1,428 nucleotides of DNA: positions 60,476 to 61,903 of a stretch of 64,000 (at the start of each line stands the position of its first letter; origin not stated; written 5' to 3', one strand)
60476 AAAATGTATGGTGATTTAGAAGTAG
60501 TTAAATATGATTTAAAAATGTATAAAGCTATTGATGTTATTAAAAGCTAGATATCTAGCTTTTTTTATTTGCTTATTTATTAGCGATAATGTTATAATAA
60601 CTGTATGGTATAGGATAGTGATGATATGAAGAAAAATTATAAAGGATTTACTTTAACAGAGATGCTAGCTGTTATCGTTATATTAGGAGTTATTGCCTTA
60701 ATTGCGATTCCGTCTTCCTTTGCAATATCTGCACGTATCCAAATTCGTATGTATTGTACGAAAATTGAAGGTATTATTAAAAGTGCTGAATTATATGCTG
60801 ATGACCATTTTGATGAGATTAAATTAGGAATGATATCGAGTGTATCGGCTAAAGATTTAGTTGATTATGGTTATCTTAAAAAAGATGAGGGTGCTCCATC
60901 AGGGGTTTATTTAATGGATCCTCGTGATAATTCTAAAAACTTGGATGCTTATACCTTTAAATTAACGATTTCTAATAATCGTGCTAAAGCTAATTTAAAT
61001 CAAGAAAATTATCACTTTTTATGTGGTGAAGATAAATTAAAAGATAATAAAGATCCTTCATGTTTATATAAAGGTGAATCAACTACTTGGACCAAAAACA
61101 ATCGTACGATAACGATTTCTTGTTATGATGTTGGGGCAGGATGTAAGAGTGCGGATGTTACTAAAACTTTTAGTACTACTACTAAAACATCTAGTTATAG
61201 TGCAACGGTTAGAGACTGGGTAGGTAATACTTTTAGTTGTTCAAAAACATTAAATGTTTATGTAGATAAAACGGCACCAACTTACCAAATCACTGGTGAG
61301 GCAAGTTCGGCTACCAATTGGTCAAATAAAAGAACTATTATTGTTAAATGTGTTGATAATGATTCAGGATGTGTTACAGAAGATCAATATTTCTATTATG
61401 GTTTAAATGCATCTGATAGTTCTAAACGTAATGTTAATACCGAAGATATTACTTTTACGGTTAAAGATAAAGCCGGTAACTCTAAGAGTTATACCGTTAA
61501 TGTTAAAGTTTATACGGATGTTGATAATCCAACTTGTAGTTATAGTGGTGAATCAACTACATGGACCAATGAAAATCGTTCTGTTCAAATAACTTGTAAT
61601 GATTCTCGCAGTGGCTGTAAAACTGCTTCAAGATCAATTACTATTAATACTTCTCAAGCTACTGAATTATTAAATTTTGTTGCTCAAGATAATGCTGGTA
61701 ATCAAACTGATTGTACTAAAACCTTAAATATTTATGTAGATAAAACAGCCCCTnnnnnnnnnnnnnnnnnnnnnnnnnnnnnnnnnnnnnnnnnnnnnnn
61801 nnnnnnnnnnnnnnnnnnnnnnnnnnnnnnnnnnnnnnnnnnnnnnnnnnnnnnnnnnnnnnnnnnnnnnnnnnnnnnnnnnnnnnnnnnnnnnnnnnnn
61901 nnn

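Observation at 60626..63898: A 1090-aa multidomain surface protein built on a type IV pilin N-terminus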

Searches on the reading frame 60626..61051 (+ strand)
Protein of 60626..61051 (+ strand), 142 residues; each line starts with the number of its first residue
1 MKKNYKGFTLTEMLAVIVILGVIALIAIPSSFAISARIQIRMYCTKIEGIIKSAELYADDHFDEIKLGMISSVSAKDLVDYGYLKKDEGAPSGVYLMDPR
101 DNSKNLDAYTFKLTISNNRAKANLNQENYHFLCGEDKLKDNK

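Call 62: predict_structure(alignment_id=A2)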
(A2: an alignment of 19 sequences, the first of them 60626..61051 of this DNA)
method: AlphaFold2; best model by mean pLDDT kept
length: 142 residues; sequences in the alignment: 19
mean_pLDDT: 76.7   pTM: 0.62
mean pLDDT of the five models: 76.7, 76.3, 76.0, 74.6, 73.6
residues with pLDDT >= 90: 0; 70-90: 107; 50-70: 28; < 50: 7
segments of 3 or more residues with pLDDT < 50: 138-142
pLDDT, mean of each block of 10 residues (from residue 1): 62 83 73 70 83 88 84 88 85 80 80 82 69 55 34
secondary structure, 60 per line:
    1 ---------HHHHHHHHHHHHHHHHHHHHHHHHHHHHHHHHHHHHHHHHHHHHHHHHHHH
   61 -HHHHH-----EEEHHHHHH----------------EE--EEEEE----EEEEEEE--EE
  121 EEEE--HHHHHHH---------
elements in order: H10-60 H62-66 E72-74 H75-80 E101-105 E110-116 E119-124 H127-133

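Call 64: fold_search(model_id=the predicted structure, library=pdb)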
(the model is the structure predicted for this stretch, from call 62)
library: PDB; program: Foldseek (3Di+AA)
matches with E <= 10: 92; with E <= 0.001: 0
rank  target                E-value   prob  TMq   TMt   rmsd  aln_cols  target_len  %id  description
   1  8k5p_O                1.7e+00  0.06  0.14  0.06   6.6        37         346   30  Cryo-EM structure of yeast Rat1-bound Pol II pre-termination transcription complex 2 (Pol II Rat1-PTTC2) (released 2024-01-31)
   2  6bsz_B                2.2e+00  0.03  0.11  0.05  13.8        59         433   19  Human mGlu8 Receptor complexed with glutamate (released 2018-02-07)
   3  9xqs_S                3.1e+00  0.04  0.19  0.20   7.9        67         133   16  Structure of the inner peripheral region in the phage phiKZ baseplate complex (released 2026-02-11)
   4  6m1x_C                3.3e+00  0.04  0.13  0.10   6.4        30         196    7  Crystal structure of Phosphoserine Phosphatase in complex with 3-Phosphoglyceric Acid from Entamoeba histolytica (released 2021-03-03)
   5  8fkr_BA               4.0e+00  0.06  0.10  0.10   1.5        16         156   44  Human nucleolar pre-60S ribosomal subunit (State B1) (released 2023-07-12)
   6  9gy4_t                4.0e+00  0.05  0.11  0.11   1.6        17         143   41  60S ribosomal subunit in complex with E3-UFM1 ligase and RQC machinery components NEMF and LTN1 (Composite map) (released 2025-05-14)
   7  4q6w_B                4.0e+00  0.02  0.14  0.06  11.4        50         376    8  Crystal Structure of Periplasmic Binding Protein type 1 from Bordetella pertussis Tohama I complexed with 3-Hydroxy Be (released 2014-07-02)
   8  5zr2_C                4.2e+00  0.03  0.14  0.10   6.9        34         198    9  Crystal Structure of Phosphoserine Phosphatase Mutant (H9A) from Entamoeba histolytica in complex with Phosphoserine (released 2019-04-24)
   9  8bzl_B                4.5e+00  0.04  0.13  0.08   6.7        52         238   12  Human 20S Proteasome in complex with peptide activator peptide BLM42 (released 2023-12-27)
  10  6e5b_P                4.8e+00  0.03  0.13  0.09   5.8        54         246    9  Human Immunoproteasome 20S particle in complex with compound 1 (released 2019-09-11)
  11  3jco_L                4.8e+00  0.01  0.14  0.06  18.9        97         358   15  Structure of yeast 26S proteasome in M1 state derived from Titan dataset (released 2016-06-15)
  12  9bv1_I                5.2e+00  0.03  0.13  0.08   6.4        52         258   12  M2A Midnolin-Proteasome (translocating) (released 2025-06-11)
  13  1wib_MODEL_1_A        5.5e+00  0.04  0.11  0.16   1.4        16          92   44  Solution structure of the N-terminal domain from mouse hypothetical protein BAB22488 (released 2004-11-28)
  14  6e5b_B                5.5e+00  0.03  0.14  0.08   7.0        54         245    9  Human Immunoproteasome 20S particle in complex with compound 1 (released 2019-09-11)
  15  1elv_A                5.5e+00  0.02  0.16  0.09   9.8        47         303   19  CRYSTAL STRUCTURE OF THE CATALYTIC DOMAIN OF HUMAN COMPLEMENT C1S PROTEASE (released 2001-03-14)
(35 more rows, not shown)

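Call 65: search_solved_structures(query=A2, max_evalue=1, show_alignments=3)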
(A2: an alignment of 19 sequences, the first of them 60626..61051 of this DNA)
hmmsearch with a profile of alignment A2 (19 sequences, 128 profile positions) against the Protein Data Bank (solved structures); distinct sequences matched with E-value up to 1: 22.
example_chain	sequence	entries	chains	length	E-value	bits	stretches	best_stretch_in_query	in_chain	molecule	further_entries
9egp_A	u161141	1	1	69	1e-12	51.7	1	2-61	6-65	Geopilin domain 1 protein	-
8pfb_G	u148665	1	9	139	3.6e-11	46.7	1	7-99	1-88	Type IV pilin PilE1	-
7tgg_A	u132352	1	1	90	3.1e-10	43.7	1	3-59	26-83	Geopilin domain 1 protein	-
8tj2_C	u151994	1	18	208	1.4e-09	41.6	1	7-63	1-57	Type IV major pilin protein PilA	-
9lab_B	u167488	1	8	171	8.1e-08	35.9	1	1-38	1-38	MSHA major pilin subunit MshA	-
2m7g_A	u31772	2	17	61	2.6e-07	34.2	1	7-60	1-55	Geopilin domain 1 protein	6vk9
8p3b_A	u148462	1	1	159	1.2e-06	32.1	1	7-103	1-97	Fimbrial protein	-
6xxe_A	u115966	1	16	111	1.2e-06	32.1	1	7-50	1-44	Uncharacterized protein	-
8qqj_J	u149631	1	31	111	1.3e-06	32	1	7-50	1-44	Type IV narrow pilus major component PilA5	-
9laa_A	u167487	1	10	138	1.5e-06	31.8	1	2-34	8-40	Type IV pilin protein PilA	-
5kua_A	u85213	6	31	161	6e-06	29.8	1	7-103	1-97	pilin | Neisseria meningitidis PilE variant SB-GATDH | Neisseria meningitidis PilE, SB-DATDH variant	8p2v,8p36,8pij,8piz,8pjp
8tum_e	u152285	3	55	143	7.1e-06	29.6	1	7-53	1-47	Type IV major pilin protein PilA | Pilin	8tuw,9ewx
1oqw_A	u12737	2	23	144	9.5e-06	29.2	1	7-47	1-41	Fimbrial protein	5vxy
3sok_A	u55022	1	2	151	1.4e-05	28.7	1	7-52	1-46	Fimbrial protein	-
2hi2_A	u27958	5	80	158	1.5e-05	28.6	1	7-90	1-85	Fimbrial protein | PilA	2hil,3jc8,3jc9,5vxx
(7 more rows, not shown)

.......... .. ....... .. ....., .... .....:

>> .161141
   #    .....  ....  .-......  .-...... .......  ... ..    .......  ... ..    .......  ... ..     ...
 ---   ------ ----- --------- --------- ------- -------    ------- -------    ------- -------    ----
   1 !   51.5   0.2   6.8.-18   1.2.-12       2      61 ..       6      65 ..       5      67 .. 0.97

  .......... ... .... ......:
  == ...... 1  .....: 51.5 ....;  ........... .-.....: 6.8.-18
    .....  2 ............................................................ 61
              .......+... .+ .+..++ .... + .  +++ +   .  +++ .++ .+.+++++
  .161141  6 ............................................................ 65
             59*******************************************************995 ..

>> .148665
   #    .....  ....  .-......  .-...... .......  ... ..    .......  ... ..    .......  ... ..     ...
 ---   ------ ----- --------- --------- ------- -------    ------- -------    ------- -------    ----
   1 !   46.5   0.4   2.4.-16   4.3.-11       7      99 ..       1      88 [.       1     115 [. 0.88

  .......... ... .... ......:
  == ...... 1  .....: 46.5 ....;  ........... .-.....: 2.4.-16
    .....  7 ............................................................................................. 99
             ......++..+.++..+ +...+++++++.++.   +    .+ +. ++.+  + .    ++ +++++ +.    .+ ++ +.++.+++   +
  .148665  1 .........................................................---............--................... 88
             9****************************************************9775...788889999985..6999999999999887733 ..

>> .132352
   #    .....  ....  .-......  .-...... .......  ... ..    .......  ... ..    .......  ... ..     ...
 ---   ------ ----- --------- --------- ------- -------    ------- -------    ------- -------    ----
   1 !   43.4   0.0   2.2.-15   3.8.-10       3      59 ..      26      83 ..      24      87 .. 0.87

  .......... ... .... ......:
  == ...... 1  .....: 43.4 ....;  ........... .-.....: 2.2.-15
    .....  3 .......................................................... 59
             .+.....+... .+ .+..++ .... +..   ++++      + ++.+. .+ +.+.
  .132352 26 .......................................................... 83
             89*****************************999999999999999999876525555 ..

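Call 66: search_protein_representatives(alignment_id=A2)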
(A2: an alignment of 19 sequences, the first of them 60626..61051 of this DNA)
Query: 19 sequences, 128 profile positions. Proteins with E-value up to 0.001 (for the whole library): 221428; up to 1e-10: 12361; up to 1e-30: 9. The best 150 are listed.
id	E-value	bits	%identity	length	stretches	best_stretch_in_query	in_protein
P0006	4.3e-40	153.2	-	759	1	1-127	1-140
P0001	1.5e-39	151.4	-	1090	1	2-127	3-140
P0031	1.4e-33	132.2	-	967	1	2-123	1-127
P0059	1.2e-32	129.1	-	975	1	2-127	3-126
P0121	7.7e-32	126.5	-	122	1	2-121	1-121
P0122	1.4e-31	125.7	-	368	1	1-119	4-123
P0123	2.5e-31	124.9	-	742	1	2-123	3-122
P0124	3.1e-31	124.6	-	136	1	2-120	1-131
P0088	7.3e-31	123.3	-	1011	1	2-122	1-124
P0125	1.6e-30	122.3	-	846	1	2-122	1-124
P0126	2.9e-30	121.4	-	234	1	2-123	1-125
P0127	3.8e-30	121.0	-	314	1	1-123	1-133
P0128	5.4e-30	120.5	-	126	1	1-120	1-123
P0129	1.7e-29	118.9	-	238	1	1-119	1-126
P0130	1.9e-29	118.8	-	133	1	1-120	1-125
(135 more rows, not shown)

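Call 74: find_encoding_contigs(protein=P0124, flank=10000, max_places=3)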
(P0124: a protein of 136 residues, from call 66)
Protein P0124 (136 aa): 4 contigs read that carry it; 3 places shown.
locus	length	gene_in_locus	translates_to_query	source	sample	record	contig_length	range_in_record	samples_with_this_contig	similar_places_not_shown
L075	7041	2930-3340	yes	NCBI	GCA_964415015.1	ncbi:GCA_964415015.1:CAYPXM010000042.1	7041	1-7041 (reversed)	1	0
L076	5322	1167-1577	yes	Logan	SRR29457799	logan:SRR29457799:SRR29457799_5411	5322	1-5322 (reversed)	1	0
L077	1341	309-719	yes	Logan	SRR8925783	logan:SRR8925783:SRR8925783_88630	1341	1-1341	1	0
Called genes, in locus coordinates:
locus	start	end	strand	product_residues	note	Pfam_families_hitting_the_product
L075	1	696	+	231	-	?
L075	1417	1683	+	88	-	PF03083:MtN3_slv (weak), PF04193:PQ-loop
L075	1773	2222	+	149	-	-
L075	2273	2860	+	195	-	PF03193:RsgA_GTPase (faint), PF01926:MMR_HSR1, PF02421:FeoB_N (weak), PF00350:Dynamin_N (faint)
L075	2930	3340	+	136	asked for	PF07963:N_methyl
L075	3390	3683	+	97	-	PF01926:MMR_HSR1, PF02421:FeoB_N, PF09439:SRPRB (weak)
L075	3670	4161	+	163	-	-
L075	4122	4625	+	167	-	-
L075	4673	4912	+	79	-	PF14069:SpoVIF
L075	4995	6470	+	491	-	PF09547:SpoIVA_ATPase, PF20438:SpoIVA_middle, PF20439:SpoIVA_C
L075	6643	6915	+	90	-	PF00216:Bac_DNA_binding, PF18175:HU-CCDC81_bac_2 (weak)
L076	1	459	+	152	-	?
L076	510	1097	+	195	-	PF03193:RsgA_GTPase (faint), PF01926:MMR_HSR1, PF02421:FeoB_N (weak), PF00350:Dynamin_N (faint)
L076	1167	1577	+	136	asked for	PF07963:N_methyl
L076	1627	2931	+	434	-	PF00071:Ras (faint), PF01926:MMR_HSR1, PF02421:FeoB_N, PF10662:PduV-EutP (weak), PF00009:GTP_EFTU, PF01926:MMR_HSR1, PF02421:FeoB_N, PF14714:KH_dom-like, +5 more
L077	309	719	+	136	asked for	PF07963:N_methyl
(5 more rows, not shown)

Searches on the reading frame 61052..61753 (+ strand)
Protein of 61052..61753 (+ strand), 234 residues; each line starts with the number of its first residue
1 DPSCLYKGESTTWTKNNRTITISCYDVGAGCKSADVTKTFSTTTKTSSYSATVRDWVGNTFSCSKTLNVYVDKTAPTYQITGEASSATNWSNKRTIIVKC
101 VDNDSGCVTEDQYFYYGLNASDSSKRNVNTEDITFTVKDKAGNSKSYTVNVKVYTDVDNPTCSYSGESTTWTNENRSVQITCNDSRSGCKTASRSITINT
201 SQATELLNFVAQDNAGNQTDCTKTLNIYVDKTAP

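Call 76: search_protein_families(library=pfam, proteins=[window:61052-61753:+], max_evalue=5)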
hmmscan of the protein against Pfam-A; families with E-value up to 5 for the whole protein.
window:61052-61753:+ (234 aa): 7 families
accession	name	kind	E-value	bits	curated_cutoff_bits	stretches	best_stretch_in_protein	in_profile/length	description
PF24893.1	DUF7743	-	8.1e-05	22.7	27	2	39-85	66-114/120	Domain of unknown function (DUF7743)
PF02494.22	HYR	-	0.0084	16.9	21.7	2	127-153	55-81/81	HYR domain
PF02349.20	MSG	-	0.0088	16.6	22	1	163-227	15-69/76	Major surface glycoprotein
PF13750.12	Big_3_3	-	0.023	14.8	27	1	47-87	15-57/157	Bacterial Ig-like domain (group 3)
PF07833.16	Cu_amine_oxidN1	-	0.047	14.1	24.2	1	161-202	27-68/108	Copper amine oxidase N-terminal domain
PF12245.14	Big_3_2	-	0.086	13.5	23.3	0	134-147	100-113/122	Bacterial Ig-like domain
PF17936.7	Big_6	-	0.092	13.4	27.6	0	195-223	49-78/83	Bacterial Ig domain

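Call 77: search_protein_families(library=ncbifam, proteins=[window:61052-61753:+], max_evalue=1)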
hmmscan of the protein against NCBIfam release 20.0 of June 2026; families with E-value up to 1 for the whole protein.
window:61052-61753:+ (234 aa): 3 families
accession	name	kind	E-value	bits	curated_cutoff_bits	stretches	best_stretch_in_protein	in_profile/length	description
TIGR04076.1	TIGR04076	subfamily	0.0076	16.8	33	0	164-186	56-79/91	TIGR04076 family protein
NF033510.3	Ca_tandemer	repeat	0.02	15.3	50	1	92-144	42-95/96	Ca2+-stabilized repeat-containing adhesin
NF012196.1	Ig_like_ice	domain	0.14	12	50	0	121-154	63-96/108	Ig-like domain-containing protein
